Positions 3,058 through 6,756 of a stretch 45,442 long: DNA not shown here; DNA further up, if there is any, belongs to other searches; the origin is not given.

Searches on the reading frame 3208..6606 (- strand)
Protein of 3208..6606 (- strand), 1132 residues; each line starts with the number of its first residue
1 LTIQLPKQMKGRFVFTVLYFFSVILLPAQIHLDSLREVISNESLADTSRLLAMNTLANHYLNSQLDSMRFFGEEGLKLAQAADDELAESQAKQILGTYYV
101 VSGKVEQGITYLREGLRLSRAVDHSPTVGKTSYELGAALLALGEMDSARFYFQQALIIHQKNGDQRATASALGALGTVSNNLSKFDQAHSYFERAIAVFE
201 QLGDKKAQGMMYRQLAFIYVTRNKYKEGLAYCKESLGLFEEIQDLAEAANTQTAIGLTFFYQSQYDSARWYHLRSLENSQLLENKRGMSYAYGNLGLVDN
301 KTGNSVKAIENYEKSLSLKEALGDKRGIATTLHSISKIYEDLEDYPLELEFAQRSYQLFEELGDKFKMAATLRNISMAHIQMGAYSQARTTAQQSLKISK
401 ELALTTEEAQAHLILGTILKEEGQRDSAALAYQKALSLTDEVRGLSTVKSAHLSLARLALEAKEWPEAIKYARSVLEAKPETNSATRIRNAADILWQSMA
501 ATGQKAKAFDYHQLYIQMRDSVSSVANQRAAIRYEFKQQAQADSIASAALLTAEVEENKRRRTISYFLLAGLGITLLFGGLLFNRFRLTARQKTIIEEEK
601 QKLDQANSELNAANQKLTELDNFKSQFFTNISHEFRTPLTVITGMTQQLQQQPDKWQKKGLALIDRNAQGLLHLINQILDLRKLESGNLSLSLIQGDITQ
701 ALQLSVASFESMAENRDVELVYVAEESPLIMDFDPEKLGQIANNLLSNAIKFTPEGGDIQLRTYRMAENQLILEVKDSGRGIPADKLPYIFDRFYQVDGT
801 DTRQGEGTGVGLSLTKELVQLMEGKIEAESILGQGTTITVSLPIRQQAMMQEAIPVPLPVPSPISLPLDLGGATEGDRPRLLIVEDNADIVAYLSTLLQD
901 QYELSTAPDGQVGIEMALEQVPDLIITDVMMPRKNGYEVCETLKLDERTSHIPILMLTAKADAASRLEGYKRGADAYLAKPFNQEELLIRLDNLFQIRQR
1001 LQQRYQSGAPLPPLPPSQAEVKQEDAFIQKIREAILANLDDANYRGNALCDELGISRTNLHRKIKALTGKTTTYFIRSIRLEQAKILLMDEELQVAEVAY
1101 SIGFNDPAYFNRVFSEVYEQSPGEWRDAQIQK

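Call 29: search_protein_families(library=pfam, proteins=[window:3208-6606:-], max_evalue=0.00001)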
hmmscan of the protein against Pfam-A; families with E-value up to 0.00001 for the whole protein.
window:3208-6606:- (1132 aa): 16 families
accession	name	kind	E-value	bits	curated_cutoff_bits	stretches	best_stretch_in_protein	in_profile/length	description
PF13424.12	TPR_12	-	1.3e-36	125.1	30.1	3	131-201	5-77/77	Tetratricopeptide repeat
PF02518.31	HATPase_c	-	3.5e-30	105.2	26.4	1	734-845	2-110/111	Histidine kinase-, DNA gyrase B-, and HSP90-like ATPase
PF00072.30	Response_reg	-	1e-24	87.2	30.2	1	882-991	2-110/111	Response regulator receiver domain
PF12833.13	HTH_18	-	3.3e-20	72.6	33.6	1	1049-1127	1-79/80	Helix-turn-helix domain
PF07719.23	TPR_2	-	1.5e-19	68.9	27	0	133-159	5-31/34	Tetratricopeptide repeat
PF00515.34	TPR_1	-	6.2e-18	64.2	27.8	0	133-162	5-34/34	Tetratricopeptide repeat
PF00512.31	HisKA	-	4.1e-16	59.2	26.9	1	624-687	2-66/66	His Kinase A (phospho-acceptor) domain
PF13181.12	TPR_8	-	2.6e-12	46.3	25.7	0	409-438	1-30/34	Tetratricopeptide repeat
PF13374.12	TPR_10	-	1.9e-11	44.1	27.5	0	168-201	1-34/42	Tetratricopeptide repeat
PF00165.29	HTH_AraC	-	4.7e-11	43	26.6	1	1091-1126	7-41/42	Bacterial regulatory helix-turn-helix proteins, AraC family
PF17874.7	TPR_MalT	-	7.8e-11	42.3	45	1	89-206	40-158/336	MalT-like TPR region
PF13432.12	TPR_16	-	1.7e-09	38.3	32.7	0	416-480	4-62/65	Tetratricopeptide repeat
PF13176.12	TPR_7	-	1.1e-08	35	27.9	0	451-481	1-31/36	Tetratricopeptide repeat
PF25063.1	ARM_TT21_C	-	2.3e-08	34.6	35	0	376-483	102-198/209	Tetratricopeptide repeat protein 21 C-terminal ARM domain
PF13428.12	TPR_14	-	5.2e-08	33.2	23.5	0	451-482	3-34/44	Tetratricopeptide repeat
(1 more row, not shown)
